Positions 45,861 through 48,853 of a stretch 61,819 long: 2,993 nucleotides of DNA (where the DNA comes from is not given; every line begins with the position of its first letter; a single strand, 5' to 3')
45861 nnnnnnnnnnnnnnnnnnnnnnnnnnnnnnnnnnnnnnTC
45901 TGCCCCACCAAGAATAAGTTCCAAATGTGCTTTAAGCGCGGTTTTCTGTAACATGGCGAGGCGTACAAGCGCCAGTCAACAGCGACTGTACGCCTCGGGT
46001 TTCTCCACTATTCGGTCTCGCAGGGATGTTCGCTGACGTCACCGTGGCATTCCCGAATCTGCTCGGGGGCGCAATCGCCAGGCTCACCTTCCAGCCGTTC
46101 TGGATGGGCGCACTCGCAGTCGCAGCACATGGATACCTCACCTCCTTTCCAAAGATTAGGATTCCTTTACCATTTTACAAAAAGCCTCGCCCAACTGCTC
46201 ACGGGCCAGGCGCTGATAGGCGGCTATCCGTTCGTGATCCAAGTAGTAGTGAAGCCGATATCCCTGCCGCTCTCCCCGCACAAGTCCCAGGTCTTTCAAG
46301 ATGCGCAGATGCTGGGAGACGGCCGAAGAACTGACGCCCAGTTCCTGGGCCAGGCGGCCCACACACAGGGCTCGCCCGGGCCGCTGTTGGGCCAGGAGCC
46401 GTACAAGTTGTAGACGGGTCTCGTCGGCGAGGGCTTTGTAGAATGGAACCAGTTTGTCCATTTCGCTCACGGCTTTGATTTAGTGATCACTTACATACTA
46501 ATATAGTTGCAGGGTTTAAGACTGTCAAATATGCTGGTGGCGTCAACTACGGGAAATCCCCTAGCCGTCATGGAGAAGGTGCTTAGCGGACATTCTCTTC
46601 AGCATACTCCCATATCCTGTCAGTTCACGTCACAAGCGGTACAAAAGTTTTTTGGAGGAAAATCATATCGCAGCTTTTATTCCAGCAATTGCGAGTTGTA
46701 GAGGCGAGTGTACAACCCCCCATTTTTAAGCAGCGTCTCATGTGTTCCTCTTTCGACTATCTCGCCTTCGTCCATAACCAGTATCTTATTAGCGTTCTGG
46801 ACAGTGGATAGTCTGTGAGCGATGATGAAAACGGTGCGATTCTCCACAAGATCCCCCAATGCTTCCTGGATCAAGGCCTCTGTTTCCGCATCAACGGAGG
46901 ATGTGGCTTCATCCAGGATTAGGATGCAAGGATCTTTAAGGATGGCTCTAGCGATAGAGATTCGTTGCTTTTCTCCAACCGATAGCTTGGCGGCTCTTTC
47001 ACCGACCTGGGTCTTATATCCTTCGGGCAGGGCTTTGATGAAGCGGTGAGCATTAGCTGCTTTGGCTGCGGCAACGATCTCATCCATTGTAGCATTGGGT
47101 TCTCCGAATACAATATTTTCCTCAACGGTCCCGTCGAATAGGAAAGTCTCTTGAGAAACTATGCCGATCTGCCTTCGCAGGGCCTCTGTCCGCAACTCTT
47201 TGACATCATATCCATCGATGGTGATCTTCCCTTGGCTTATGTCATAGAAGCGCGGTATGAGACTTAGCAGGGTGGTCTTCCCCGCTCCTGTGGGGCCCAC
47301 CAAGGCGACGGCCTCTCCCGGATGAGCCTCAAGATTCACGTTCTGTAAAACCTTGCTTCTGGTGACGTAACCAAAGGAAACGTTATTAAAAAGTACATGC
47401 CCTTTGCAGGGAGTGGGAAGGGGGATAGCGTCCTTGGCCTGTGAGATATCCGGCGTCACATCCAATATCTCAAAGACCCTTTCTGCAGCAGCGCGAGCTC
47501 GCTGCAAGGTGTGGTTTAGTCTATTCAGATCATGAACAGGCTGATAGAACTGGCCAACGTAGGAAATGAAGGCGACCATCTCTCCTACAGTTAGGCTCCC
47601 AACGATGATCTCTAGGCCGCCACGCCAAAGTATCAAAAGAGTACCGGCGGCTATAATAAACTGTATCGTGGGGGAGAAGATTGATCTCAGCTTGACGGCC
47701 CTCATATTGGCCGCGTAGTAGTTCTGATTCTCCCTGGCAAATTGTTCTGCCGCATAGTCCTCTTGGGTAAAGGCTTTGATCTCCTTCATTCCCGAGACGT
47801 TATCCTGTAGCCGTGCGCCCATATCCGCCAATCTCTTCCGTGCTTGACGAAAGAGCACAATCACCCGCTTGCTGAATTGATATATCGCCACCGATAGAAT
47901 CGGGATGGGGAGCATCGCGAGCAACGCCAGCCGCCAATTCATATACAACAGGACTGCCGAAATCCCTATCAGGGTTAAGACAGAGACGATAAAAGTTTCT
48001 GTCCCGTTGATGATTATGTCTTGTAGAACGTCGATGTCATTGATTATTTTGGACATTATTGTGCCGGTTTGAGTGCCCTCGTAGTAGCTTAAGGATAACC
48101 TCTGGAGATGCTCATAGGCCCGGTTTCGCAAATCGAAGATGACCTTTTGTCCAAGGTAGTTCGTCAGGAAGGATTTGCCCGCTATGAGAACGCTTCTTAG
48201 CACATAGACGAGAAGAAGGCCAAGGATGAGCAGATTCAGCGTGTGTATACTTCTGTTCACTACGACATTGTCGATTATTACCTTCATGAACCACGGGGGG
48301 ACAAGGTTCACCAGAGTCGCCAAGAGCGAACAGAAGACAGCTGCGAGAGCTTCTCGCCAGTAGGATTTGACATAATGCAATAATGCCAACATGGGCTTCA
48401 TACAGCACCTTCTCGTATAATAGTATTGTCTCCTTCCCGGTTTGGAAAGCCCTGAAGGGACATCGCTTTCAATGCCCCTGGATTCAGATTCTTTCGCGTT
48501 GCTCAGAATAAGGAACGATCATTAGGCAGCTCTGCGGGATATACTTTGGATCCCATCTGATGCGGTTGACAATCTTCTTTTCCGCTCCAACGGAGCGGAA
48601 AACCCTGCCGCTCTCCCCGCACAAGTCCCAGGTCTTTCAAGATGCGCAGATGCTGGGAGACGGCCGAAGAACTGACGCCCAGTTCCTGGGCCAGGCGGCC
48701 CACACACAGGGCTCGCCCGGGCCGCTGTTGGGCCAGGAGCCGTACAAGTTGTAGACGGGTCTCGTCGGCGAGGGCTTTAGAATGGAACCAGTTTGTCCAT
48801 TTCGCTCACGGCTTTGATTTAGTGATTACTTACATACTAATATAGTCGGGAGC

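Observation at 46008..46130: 40-codon Cys/His-rich ORF immediately downstream of arsR, absent from the ORF track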

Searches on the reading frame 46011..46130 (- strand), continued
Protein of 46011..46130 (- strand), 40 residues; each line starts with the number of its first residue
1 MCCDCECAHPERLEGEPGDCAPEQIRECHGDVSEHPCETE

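Call 77: search_solved_structures(query=A4, max_evalue=10, show_alignments=2)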
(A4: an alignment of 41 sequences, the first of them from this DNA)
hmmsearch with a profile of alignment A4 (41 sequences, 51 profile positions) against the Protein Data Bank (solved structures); distinct sequences matched with E-value up to 10: 0.

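Call 80: search_protein_families(library=pfam, proteins=[L056:5345-5971:+, L068:3306-3752:-, L068:4721-5038:+, L060:3603-3980:-, L016:3334-3843:+, L012:5543-5920:-, L006:5350-5637:+, L006:4724-5350:+, L074:5543-5815:-, L012:5096-5395:+], max_evalue=0.01)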
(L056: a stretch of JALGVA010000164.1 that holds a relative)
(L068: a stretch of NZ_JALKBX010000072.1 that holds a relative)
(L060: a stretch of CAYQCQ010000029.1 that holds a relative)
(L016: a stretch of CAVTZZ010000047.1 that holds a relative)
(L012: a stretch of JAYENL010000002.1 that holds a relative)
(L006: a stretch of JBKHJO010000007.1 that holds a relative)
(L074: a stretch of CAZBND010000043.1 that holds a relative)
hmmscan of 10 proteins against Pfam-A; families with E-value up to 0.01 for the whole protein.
L056:5345-5971:+ (209 aa): 13 families
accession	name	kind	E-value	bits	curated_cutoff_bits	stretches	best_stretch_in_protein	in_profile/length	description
PF01022.26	HTH_5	-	3.1e-14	53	22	1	21-66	2-47/47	Bacterial regulatory protein, arsR family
PF12840.13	HTH_20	-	8.2e-11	42.2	27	1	18-66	1-50/51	Helix-turn-helix domain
PF02635.20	DsrE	-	8e-06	26.5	22.7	1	106-208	3-115/116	DsrE/DsrF-like family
PF12802.13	MarR_2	-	8.4e-06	26.3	27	1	21-65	5-51/61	MarR family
PF25213.1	HVO_A0261_N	-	0.00022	21.5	35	1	18-78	8-64/86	HVO_A0261 N-terminal domain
PF02082.26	Rrf2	-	0.00033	21.3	30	1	31-82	20-70/132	Iron-dependent Transcriptional regulator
PF13412.12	HTH_24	-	0.0005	20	21.9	1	21-65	3-48/48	Winged helix-turn-helix DNA-binding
PF25212.1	HVO_A0114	-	0.00066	19.9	27.6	1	5-71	7-73/84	HVO_A0114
PF24037.1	DUF7346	-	0.00081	20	28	1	7-83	56-133/139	Family of unknown function (DUF7346)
PF24038.1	DUF7347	-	0.0012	19.4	27.6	1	13-80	3-69/77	Domain of unknown function (DUF7347)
PF01047.28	MarR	-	0.0022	18.3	24.6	1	21-66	3-49/59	MarR family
PF08279.18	HTH_11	-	0.0083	16.4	25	0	25-64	7-46/55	HTH domain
PF01325.25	Fe_dep_repress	-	0.0091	16.6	26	0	31-65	19-53/60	Iron dependent repressor, N-terminal DNA binding domain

L068:3306-3752:- (149 aa): 0 families

L068:4721-5038:+ (106 aa): 26 families (the best 25 are shown)
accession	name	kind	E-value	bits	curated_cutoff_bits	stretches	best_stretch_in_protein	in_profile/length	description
PF01022.26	HTH_5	-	8.4e-17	61.2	22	1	18-62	1-45/47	Bacterial regulatory protein, arsR family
PF12840.13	HTH_20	-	4.2e-09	36.7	27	1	17-62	2-48/51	Helix-turn-helix domain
PF13412.12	HTH_24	-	1.8e-08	34.3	21.9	1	18-62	2-47/48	Winged helix-turn-helix DNA-binding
PF08279.18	HTH_11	-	2.1e-08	34.4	25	1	21-69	2-54/55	HTH domain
PF01325.25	Fe_dep_repress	-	2e-07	31.5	26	1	35-67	25-57/60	Iron dependent repressor, N-terminal DNA binding domain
PF13518.12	HTH_28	-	5.1e-06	26.9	25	1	21-61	2-41/52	Helix-turn-helix domain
PF01978.25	TrmB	-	1.5e-05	25.2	25.6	1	26-75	16-64/68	Sugar-specific transcriptional regulator TrmB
PF13601.12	HTH_34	-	4.4e-05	24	27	1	21-66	2-48/80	Winged helix DNA-binding domain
PF01047.28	MarR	-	5.3e-05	23.5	24.6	1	22-62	6-47/59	MarR family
PF13384.12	HTH_23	-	9.1e-05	22.6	24.6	1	20-60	6-45/50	Homeodomain-like domain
PF12802.13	MarR_2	-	0.00031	21.3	27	1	35-63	23-51/61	MarR family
PF21476.4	PF0610-like_N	-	0.00032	21.3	33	1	19-56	1-38/50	PF0610-like, N-terminal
PF25213.1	HVO_A0261_N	-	0.00034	20.9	35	1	19-69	11-61/86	HVO_A0261 N-terminal domain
PF04967.18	HTH_10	-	0.00035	20.7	23.1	1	35-55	26-46/53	HTH DNA binding domain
PF13730.12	HTH_36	-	0.00053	20.2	25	1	34-62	27-55/55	Helix-turn-helix domain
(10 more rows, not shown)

L060:3603-3980:- (126 aa): 1 family
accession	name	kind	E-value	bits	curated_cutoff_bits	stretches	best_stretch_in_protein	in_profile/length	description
PF01638.23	HxlR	-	6e-19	68.1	20.8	1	19-102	1-83/91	HxlR-like helix-turn-helix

L016:3334-3843:+ (170 aa): 1 family
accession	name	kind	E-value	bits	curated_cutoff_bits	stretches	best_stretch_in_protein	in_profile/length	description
PF03551.20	PadR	-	9e-16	58.1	27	1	47-119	1-73/75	Transcriptional regulator PadR-like family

L012:5543-5920:- (126 aa): 0 families

L006:5350-5637:+ (96 aa): 0 families

L006:4724-5350:+ (209 aa): 4 families
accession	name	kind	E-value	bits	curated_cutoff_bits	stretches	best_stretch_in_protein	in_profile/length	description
PF00717.28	Peptidase_S24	-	7.3e-25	87.4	23.3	1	79-203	1-116/116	Peptidase S24-like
PF01726.22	LexA_DNA_bind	-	5.9e-20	71.3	23.7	1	3-66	2-65/65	LexA DNA binding domain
PF13463.12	HTH_27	-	0.0013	19.4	22.2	1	10-64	6-56/68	Winged helix DNA-binding domain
PF12802.13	MarR_2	-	0.0096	16.5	27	0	27-61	21-54/61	MarR family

L074:5543-5815:- (91 aa): 0 families

L012:5096-5395:+ (100 aa): 14 families
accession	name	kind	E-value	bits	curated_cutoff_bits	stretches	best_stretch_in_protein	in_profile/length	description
PF01022.26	HTH_5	-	8.5e-16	58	22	1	20-65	2-47/47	Bacterial regulatory protein, arsR family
PF12840.13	HTH_20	-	2e-11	44.1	27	1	17-65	1-50/51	Helix-turn-helix domain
PF12802.13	MarR_2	-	2.6e-07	31.1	27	1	20-64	5-51/61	MarR family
PF25213.1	HVO_A0261_N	-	1.4e-05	25.3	35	1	17-71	8-61/86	HVO_A0261 N-terminal domain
PF25212.1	HVO_A0114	-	5.5e-05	23.3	27.6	1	8-74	11-81/84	HVO_A0114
PF24038.1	DUF7347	-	0.00031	21.4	27.6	1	12-64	3-59/77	Domain of unknown function (DUF7347)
PF24037.1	DUF7346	-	0.00044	20.8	28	1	10-83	60-134/139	Family of unknown function (DUF7346)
PF09339.16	HTH_IclR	-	0.0011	19.2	22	1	25-66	8-51/52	IclR helix-turn-helix domain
PF01047.28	MarR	-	0.0011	19.2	24.6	1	20-65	3-49/59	MarR family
PF13412.12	HTH_24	-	0.0026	17.7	21.9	1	20-64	3-48/48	Winged helix-turn-helix DNA-binding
PF02082.26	Rrf2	-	0.0027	18.3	30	1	30-66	20-56/132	Iron-dependent Transcriptional regulator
PF17782.7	DprA_WH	-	0.0055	17.2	22.9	1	19-64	11-56/61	DprA winged helix domain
PF08279.18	HTH_11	-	0.0061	16.9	25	0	23-68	3-51/55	HTH domain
PF13601.12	HTH_34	-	0.0093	16.5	27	0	39-68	20-49/80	Winged helix DNA-binding domain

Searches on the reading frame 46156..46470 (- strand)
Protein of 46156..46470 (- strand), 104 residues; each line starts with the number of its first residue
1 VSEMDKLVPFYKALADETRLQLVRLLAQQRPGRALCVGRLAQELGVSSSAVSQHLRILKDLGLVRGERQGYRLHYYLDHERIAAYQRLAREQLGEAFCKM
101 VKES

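Call 3: search_protein_families(library=pfam, proteins=[window:46156-46470:-], max_evalue=1)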
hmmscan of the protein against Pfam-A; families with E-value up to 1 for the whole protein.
window:46156-46470:- (104 aa): 34 families (the best 25 are shown)
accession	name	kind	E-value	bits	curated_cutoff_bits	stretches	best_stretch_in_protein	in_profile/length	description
PF01022.26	HTH_5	-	8.8e-15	54.8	22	1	16-65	1-46/47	Bacterial regulatory protein, arsR family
PF12840.13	HTH_20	-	2.8e-11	43.7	27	1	14-66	1-50/51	Helix-turn-helix domain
PF08279.18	HTH_11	-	7.7e-08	32.5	25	1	19-72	2-55/55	HTH domain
PF12802.13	MarR_2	-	7.1e-06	26.5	27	1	22-68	10-54/61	MarR family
PF13412.12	HTH_24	-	1.7e-05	24.7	21.9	1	16-65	2-48/48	Winged helix-turn-helix DNA-binding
PF24038.1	DUF7347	-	2.5e-05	24.9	27.6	1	11-75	5-68/77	Domain of unknown function (DUF7347)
PF13545.12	HTH_Crp_2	-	3.1e-05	24.3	27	1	38-72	26-60/70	Crp-like helix-turn-helix domain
PF09339.16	HTH_IclR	-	5.4e-05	23.3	22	1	20-65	6-49/52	IclR helix-turn-helix domain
PF02082.26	Rrf2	-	0.00016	22.3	30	1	21-74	10-66/132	Iron-dependent Transcriptional regulator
PF25212.1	HVO_A0114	-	0.00043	20.4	27.6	1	17-80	22-82/84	HVO_A0114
PF04967.18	HTH_10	-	0.00061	20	23.1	1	37-56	26-45/53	HTH DNA binding domain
PF01325.25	Fe_dep_repress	-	0.00065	20.3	26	1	37-66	25-54/60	Iron dependent repressor, N-terminal DNA binding domain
PF00392.27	GntR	-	0.0018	18.4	27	1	29-68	18-58/64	Bacterial regulatory proteins, gntR family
PF13518.12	HTH_28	-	0.0035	17.8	25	1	19-63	2-41/52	Helix-turn-helix domain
PF13384.12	HTH_23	-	0.0065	16.7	24.6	1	17-56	5-39/50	Homeodomain-like domain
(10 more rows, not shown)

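Call 4: search_protein_families(library=ncbifam, proteins=[window:46156-46470:-], max_evalue=1)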
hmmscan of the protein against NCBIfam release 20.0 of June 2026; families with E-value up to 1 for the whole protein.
window:46156-46470:- (104 aa): 32 families (the best 25 are shown)
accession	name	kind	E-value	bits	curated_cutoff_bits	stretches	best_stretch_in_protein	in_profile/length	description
NF033788.1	HTH_metalloreg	subfamily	5.4e-24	83.8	55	1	10-84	4-75/77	metalloregulator ArsR/SmtB family transcription factor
NF041413.1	ArsR_Rv2640c_fam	equivalog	4.4e-13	49.7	155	1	11-86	36-110/118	Rv2640c family ArsR-like transcriptional regulator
NF033789.1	repress_SdpR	subfamily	5.7e-13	48.6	100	1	11-78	2-65/79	autorepressor SdpR family transcription factor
NF007528.0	PRK10141.1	subfamily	9.3e-11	41.6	97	1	8-79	7-75/117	metalloregulator ArsR/SmtB family transcription factor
NF047906.1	CdPbTransRegCmtR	equivalog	3.5e-10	39.7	150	1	9-83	13-83/104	Cd(II)/Pb(II)-sensing metalloregulatory transcriptional regulator CmtR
NF045707.1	Dbac_1936_reg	equivalog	4.3e-10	39.5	115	1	10-83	10-79/99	ArsR/SmtB-type metalloregulator TsoR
NF040642.1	sulf_sens_BigR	equivalog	4.1e-08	33.2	155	1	10-84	13-83/95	sulfite-sensing transcriptional repressor BigR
NF053602.1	Phr_regulator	exception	7e-07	29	320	1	12-66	7-57/191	heat shock transcription regulator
TIGR01884.1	cas_HTH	subfamily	1.9e-05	24.2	60.2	1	12-69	137-192/202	CRISPR-associated CARF protein Csa3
NF052532.1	TransRegPagRBaca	equivalog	0.00018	21.6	170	1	8-81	18-87/99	transcriptional repressor PagR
TIGR00122.1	birA_repr_reg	equivalog_domain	0.00066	19.5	70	1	39-74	18-54/69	biotin operon repressor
NF008847.0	PRK11886.1-2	equivalog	0.0018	17.7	293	1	17-78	5-68/320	bifunctional biotin--[acetyl-CoA-carboxylase] ligase/biotin operon repressor BirA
NF040947.1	trans_reg_LysM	equivalog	0.0022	17.8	180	1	16-65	2-48/136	HTH-type transcriptional regulator LysM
TIGR03338.1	phnR_burk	equivalog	0.0022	17.6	271.5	1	26-68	26-68/212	phosphonate utilization associated transcriptional regulator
TIGR00738.1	rrf2_super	superfamily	0.0025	17.7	73.3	1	20-75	11-69/132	Rrf2 family transcriptional regulator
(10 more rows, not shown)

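Call 59: search_solved_structures(query=window:46159-46470:-, max_evalue=0.000001, show_alignments=5)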
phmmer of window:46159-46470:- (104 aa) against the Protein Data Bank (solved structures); distinct sequences matched with E-value up to 0.000001: 14.
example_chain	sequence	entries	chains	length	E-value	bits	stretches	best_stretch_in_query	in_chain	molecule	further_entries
1r1t_A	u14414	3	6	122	2.1e-14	56.8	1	6-88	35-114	Transcriptional repressor smtB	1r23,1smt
1r22_A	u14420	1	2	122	5.6e-13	52.2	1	6-88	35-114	Transcriptional repressor smtB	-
6cdb_A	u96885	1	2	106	2e-09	40.8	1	4-87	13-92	ArsR family transcriptional regulator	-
2kjb_A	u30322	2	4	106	5.4e-09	39.4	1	4-87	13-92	CzrA protein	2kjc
1r1u_A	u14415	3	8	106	5.4e-09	39.4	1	4-87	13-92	repressor protein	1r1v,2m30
3jth_A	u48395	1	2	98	1.9e-08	37.7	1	6-89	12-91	Transcription activator HlyU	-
5znx_A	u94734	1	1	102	2.1e-08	37.5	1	6-89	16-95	Transcriptional activator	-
6cda_A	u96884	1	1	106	2.5e-08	37.3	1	4-87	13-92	ArsR family transcriptional regulator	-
4ggg_A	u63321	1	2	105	2.7e-08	37.2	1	4-87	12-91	Repressor protein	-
6uvu_A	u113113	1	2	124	4.3e-08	36.6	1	3-77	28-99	ArsR family transcriptional regulator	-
7p6f_AAA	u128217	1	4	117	1.1e-07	35.3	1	7-84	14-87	Transcriptional regulator SrnR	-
2lkp_A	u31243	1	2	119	2.4e-07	34.2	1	11-83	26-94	HTH-type transcriptional regulator NmtR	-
6j05_A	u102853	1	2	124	4.1e-07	33.4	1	6-75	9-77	Transcriptional regulator ArsR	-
4k2e_A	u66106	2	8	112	4.4e-07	33.3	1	6-88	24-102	Transcriptional activator HlyU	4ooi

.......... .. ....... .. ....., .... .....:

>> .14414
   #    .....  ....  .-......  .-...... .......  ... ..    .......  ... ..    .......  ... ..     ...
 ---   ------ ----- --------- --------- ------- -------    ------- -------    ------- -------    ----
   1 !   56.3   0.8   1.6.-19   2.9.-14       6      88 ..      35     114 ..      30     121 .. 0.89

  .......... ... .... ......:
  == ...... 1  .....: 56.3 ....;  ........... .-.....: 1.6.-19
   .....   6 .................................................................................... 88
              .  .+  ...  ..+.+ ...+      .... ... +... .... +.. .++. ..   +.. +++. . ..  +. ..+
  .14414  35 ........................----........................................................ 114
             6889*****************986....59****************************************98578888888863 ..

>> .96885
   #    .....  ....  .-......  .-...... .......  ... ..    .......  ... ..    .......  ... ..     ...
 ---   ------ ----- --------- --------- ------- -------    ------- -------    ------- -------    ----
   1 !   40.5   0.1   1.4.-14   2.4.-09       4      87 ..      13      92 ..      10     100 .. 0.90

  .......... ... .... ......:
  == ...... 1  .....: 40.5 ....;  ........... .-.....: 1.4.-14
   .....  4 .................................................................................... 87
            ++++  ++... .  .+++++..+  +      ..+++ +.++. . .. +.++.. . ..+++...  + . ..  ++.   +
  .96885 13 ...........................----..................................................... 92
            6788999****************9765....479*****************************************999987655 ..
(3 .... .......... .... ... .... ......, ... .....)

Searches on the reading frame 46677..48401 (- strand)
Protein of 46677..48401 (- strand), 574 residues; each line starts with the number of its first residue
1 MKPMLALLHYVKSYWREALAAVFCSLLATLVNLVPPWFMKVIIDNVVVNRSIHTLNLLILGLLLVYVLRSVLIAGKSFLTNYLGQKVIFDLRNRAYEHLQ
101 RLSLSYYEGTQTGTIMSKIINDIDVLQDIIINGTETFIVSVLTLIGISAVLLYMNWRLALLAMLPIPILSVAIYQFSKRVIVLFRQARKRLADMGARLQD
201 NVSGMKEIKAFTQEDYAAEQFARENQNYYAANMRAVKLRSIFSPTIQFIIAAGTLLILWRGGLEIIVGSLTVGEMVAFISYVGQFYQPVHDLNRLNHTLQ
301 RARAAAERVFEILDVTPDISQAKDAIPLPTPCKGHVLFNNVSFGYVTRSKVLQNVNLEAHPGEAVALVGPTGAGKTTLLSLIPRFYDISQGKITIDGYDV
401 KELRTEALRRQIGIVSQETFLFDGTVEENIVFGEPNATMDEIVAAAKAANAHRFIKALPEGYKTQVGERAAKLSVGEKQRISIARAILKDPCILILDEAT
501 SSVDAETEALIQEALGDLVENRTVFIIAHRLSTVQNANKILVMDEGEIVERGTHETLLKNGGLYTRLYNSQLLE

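Call 3: search_protein_families(library=pfam, proteins=[window:46677-48401:-], max_evalue=1)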
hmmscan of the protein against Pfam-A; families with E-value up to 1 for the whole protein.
window:46677-48401:- (574 aa): 19 families
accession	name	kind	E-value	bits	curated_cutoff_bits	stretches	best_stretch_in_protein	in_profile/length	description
PF00664.28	ABC_membrane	-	7.9e-56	190.2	28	1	20-289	3-274/274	ABC transporter transmembrane region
PF00005.33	ABC_tran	-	7.4e-35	121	25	1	352-501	1-137/137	ABC transporter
PF02463.25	SMC_N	-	4e-06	26.9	40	1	392-543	110-211/220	RecF/RecN/SMC N terminal domain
PF13604.12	AAA_30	-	0.0012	19.1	27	1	363-420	19-74/191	AAA domain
PF13401.12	AAA_22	-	0.0014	19.3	27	1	364-501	7-95/130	AAA domain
PF13191.12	AAA_16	-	0.0016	19.4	32.6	1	362-526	24-166/167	AAA ATPase domain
PF00270.35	DEAD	-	0.0081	16.3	26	1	359-518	11-145/167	DEAD/DEAH box helicase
PF00004.35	AAA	-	0.015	16.2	21.2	1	366-528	2-108/131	ATPase family associated with various cellular activities (AAA)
PF02367.23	TsaE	-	0.016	15.6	26.6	1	355-388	14-47/128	Threonylcarbamoyl adenosine biosynthesis protein TsaE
PF13555.12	AAA_29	-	0.022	14.9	27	1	355-379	15-39/61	P-loop containing region of AAA domain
PF06414.18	Zeta_toxin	-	0.055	13.3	22.3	1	364-403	18-57/199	Zeta toxin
PF12128.14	DUF3584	-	0.055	11.4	31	1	364-387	19-42/1191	Protein of unknown function (DUF3584)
PF13175.12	AAA_15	-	0.057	13.5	32.1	1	364-418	25-83/374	AAA ATPase domain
PF13173.12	AAA_14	-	0.063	13.7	27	1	363-406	3-48/129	AAA domain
PF13476.12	AAA_23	-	0.12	13.5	27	1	364-380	21-37/201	AAA domain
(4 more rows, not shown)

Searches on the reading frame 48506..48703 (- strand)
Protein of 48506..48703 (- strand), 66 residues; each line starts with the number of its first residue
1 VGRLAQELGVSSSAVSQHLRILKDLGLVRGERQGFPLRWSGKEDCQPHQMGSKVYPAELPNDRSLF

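Call 74: search_protein_families(library=pfam, proteins=[window:48506-48703:-], max_evalue=0.001)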
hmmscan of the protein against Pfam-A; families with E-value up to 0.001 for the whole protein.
window:48506-48703:- (66 aa): 6 families
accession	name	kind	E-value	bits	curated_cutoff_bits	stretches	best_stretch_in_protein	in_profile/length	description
PF01022.26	HTH_5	-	5.9e-09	36.1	22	1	4-29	21-46/47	Bacterial regulatory protein, arsR family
PF12840.13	HTH_20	-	3.2e-06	27.4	27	1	3-30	23-50/51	Helix-turn-helix domain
PF08279.18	HTH_11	-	1.8e-05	24.9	25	1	3-32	20-50/55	HTH domain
PF12802.13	MarR_2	-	2.1e-05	25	27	1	2-32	24-54/61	MarR family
PF13412.12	HTH_24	-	5.4e-05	23.1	21.9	1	3-29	22-48/48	Winged helix-turn-helix DNA-binding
PF01325.25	Fe_dep_repress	-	0.00085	19.9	26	1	3-30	27-54/60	Iron dependent repressor, N-terminal DNA binding domain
